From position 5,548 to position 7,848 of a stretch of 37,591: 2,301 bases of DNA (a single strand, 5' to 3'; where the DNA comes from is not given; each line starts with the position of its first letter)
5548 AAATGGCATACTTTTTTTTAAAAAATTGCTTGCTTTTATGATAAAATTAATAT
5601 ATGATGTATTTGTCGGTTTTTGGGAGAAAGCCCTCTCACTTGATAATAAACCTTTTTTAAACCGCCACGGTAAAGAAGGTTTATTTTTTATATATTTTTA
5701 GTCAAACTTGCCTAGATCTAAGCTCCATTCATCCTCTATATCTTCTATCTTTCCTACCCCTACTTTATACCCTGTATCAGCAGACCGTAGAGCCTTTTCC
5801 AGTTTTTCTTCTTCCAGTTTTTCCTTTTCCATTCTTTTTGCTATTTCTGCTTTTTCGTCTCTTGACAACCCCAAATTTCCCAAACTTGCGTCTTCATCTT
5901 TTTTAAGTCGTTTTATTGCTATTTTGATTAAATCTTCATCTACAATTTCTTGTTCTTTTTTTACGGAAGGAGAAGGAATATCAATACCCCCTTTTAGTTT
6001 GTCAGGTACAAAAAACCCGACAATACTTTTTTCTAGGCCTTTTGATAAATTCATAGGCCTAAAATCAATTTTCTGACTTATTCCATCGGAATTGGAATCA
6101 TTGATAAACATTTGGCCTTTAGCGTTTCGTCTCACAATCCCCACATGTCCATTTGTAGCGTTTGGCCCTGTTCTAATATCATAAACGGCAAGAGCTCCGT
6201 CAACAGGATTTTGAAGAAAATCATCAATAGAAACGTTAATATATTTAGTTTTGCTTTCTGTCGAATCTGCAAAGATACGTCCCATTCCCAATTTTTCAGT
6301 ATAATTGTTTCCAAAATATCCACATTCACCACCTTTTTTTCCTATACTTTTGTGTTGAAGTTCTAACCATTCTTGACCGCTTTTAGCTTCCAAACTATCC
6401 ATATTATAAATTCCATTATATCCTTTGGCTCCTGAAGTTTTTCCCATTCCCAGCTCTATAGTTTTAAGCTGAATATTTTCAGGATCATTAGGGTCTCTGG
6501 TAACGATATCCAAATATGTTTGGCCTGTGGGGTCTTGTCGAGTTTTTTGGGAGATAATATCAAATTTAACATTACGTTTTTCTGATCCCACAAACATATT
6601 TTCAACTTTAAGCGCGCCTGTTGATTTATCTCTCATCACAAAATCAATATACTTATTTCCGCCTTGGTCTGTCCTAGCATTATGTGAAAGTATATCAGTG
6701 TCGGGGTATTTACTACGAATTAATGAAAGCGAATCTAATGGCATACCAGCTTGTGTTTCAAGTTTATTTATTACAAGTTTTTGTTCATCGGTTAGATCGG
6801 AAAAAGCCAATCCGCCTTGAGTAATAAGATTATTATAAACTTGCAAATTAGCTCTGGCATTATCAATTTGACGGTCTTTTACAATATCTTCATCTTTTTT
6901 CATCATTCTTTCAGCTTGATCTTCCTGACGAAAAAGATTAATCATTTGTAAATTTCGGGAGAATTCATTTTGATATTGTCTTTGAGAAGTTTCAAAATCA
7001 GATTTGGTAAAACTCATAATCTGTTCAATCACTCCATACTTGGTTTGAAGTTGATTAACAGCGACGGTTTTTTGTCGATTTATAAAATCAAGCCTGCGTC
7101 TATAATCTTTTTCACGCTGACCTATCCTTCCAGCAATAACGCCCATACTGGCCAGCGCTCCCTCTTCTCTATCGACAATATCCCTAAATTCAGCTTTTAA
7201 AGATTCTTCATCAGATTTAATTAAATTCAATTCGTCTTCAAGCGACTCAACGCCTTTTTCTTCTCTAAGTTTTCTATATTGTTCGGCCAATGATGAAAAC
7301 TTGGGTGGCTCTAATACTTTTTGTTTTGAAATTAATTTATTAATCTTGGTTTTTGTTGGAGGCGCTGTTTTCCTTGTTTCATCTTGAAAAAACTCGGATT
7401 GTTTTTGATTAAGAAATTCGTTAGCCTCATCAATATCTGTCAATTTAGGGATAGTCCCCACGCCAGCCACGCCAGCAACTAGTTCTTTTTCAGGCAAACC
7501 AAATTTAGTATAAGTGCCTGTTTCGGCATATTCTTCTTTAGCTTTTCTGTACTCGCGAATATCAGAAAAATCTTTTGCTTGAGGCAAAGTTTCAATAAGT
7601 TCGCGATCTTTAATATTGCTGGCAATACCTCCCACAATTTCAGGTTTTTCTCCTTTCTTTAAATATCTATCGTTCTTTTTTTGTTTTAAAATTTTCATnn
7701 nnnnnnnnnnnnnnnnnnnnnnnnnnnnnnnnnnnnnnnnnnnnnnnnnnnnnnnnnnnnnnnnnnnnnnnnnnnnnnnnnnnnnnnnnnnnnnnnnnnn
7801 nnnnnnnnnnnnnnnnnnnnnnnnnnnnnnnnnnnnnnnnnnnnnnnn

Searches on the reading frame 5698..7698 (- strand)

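Call 6: search_protein_families(library=pfam, proteins=[window:5698-7698:-], max_evalue=1)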
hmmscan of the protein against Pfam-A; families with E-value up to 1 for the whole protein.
window:5698-7698:- (666 aa): 1 family
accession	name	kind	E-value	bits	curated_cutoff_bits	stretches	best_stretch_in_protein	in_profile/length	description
PF05257.22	CHAP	-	0.01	16.7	26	1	457-536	9-81/81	CHAP domain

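Call 7: search_protein_families(library=phrogs, proteins=[window:5698-7698:-], max_evalue=1)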
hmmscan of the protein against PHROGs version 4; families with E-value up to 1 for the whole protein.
window:5698-7698:- (666 aa): 1 family
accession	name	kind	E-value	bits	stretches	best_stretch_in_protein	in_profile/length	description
phrog_37480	-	unknown function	0.037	15.3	0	630-650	5-25/46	-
